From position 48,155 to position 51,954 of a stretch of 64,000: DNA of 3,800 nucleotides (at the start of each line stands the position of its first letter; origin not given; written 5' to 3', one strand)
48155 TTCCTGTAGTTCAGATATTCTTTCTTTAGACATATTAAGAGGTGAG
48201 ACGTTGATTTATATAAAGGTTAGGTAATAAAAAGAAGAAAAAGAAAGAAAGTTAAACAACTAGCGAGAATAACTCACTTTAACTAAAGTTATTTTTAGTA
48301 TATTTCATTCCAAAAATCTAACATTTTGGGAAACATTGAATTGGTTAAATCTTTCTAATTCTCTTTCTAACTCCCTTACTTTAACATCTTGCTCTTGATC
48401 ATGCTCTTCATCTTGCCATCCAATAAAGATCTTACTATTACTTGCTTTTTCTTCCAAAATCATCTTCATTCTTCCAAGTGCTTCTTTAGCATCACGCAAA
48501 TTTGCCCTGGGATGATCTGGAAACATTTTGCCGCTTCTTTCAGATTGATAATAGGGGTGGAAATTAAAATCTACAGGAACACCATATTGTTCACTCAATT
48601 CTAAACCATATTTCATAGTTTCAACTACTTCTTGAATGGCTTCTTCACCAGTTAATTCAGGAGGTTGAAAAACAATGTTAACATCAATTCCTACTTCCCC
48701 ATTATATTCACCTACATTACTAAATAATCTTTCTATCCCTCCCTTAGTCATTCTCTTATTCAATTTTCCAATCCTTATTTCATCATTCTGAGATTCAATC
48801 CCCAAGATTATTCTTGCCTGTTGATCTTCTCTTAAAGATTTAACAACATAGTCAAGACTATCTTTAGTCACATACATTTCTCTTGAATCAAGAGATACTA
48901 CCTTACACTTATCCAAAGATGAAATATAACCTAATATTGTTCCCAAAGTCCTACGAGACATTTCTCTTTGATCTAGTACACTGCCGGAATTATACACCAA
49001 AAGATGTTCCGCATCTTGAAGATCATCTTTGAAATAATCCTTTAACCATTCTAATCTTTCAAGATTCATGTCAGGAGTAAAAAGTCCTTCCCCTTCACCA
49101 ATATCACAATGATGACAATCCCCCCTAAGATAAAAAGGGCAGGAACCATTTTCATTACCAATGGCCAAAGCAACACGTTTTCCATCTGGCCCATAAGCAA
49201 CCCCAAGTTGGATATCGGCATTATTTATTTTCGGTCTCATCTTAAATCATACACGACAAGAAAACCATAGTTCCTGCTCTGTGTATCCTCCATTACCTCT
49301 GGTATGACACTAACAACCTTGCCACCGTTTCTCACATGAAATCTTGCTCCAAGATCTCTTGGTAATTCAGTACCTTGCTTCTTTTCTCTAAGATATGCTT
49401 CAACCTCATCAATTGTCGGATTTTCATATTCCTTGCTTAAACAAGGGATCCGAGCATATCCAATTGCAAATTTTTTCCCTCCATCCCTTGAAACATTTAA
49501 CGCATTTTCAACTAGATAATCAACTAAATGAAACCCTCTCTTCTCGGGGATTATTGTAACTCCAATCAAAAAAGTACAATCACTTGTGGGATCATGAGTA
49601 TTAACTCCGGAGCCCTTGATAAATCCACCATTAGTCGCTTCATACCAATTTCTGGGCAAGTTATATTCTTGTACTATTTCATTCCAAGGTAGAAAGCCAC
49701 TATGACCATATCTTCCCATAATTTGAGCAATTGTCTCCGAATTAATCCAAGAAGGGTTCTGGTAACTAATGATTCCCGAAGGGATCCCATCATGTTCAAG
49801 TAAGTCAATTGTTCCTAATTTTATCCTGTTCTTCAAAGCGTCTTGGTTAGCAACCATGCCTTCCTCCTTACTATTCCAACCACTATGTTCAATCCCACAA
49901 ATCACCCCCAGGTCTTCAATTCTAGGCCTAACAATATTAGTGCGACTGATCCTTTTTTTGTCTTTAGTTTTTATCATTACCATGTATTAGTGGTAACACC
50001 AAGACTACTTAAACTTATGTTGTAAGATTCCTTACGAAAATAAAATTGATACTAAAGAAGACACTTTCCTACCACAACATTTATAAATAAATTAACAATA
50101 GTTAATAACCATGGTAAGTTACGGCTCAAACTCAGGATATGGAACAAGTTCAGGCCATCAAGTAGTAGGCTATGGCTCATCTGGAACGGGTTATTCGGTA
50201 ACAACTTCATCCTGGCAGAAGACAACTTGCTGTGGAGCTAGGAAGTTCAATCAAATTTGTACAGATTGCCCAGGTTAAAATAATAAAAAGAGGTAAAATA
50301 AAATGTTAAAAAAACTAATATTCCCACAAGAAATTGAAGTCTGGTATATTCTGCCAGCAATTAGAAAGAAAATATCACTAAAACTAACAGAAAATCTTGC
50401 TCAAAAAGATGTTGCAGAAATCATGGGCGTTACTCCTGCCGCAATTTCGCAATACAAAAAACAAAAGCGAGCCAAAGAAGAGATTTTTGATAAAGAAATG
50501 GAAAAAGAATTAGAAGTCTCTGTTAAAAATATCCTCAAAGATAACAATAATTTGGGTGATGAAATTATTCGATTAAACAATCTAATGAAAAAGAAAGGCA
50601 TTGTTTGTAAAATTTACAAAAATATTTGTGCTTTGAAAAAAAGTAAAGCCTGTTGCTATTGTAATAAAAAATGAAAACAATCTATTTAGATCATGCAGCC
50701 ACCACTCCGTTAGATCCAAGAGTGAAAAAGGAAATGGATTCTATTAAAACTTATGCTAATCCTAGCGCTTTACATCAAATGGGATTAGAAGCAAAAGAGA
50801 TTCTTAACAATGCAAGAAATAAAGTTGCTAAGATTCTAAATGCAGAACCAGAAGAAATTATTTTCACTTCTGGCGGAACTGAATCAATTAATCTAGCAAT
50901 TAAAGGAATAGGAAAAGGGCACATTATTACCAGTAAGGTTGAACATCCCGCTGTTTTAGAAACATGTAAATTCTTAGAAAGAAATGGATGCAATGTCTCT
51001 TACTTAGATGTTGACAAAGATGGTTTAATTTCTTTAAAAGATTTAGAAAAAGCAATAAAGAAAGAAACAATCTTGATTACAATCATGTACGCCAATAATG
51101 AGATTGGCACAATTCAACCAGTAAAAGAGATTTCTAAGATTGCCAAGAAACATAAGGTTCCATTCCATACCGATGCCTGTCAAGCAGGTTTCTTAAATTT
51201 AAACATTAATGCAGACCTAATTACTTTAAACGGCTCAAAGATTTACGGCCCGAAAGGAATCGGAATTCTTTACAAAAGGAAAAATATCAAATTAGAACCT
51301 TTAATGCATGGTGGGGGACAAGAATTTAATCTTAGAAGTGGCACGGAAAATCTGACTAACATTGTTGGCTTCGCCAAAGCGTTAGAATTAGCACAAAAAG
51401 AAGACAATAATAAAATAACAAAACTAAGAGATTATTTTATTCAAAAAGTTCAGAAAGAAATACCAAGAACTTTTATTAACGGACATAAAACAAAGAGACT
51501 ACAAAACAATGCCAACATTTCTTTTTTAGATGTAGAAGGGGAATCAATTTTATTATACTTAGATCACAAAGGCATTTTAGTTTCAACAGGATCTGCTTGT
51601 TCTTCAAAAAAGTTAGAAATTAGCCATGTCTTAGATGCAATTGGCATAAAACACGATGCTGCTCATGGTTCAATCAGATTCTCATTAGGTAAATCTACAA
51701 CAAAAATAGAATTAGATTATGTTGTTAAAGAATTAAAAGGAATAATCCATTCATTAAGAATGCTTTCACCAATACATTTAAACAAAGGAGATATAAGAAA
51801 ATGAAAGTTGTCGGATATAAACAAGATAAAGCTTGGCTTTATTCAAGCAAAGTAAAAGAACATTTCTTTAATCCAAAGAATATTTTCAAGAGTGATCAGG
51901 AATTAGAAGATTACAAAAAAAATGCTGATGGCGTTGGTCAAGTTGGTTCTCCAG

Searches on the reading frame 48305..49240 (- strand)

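Call 40: search_protein_families(library=pfam, proteins=[window:48305-49240:-], max_evalue=0.001)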
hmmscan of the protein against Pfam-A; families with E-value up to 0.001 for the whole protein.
window:48305-49240:- (311 aa): 1 family
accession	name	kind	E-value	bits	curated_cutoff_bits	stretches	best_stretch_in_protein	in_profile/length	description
PF22862.1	Hac8_like_N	-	0.00019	22.4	27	0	103-163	30-90/106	Halocin 8-like N-terminal domain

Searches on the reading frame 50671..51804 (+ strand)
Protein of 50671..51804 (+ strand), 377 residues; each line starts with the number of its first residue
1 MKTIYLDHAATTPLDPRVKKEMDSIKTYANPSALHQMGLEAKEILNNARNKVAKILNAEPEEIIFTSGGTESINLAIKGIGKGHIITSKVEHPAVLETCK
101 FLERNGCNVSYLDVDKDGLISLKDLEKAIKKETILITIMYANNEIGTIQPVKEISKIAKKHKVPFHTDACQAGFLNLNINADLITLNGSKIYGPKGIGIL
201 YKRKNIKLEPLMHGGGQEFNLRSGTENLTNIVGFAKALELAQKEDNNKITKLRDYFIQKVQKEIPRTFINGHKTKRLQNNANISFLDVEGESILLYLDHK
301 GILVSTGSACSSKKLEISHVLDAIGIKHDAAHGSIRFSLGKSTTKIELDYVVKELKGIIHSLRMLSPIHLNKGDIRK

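Call 41: search_protein_families(library=pfam, proteins=[window:50671-51804:+], max_evalue=0.001)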
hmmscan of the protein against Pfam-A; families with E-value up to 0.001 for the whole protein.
window:50671-51804:+ (377 aa): 5 families
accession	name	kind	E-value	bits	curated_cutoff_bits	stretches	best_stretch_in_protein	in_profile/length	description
PF00266.25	Aminotran_5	-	5.6e-73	246.5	21.5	1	4-350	1-370/371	Aminotransferase class-V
PF01212.27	Beta_elim_lyase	-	1.2e-09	38.3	27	1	46-170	35-170/288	Beta-eliminating lyase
PF01041.23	DegT_DnrJ_EryC1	-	1.8e-09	37.7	19.8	1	62-172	41-149/360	DegT/DnrJ/EryC1/StrS aminotransferase family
PF00155.27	Aminotran_1_2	-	6.1e-09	36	19.7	1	45-273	44-294/361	Aminotransferase class I and II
PF00282.25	Pyridoxal_deC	-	0.0003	20.1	27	1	106-177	166-245/375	Pyridoxal-dependent decarboxylase conserved domain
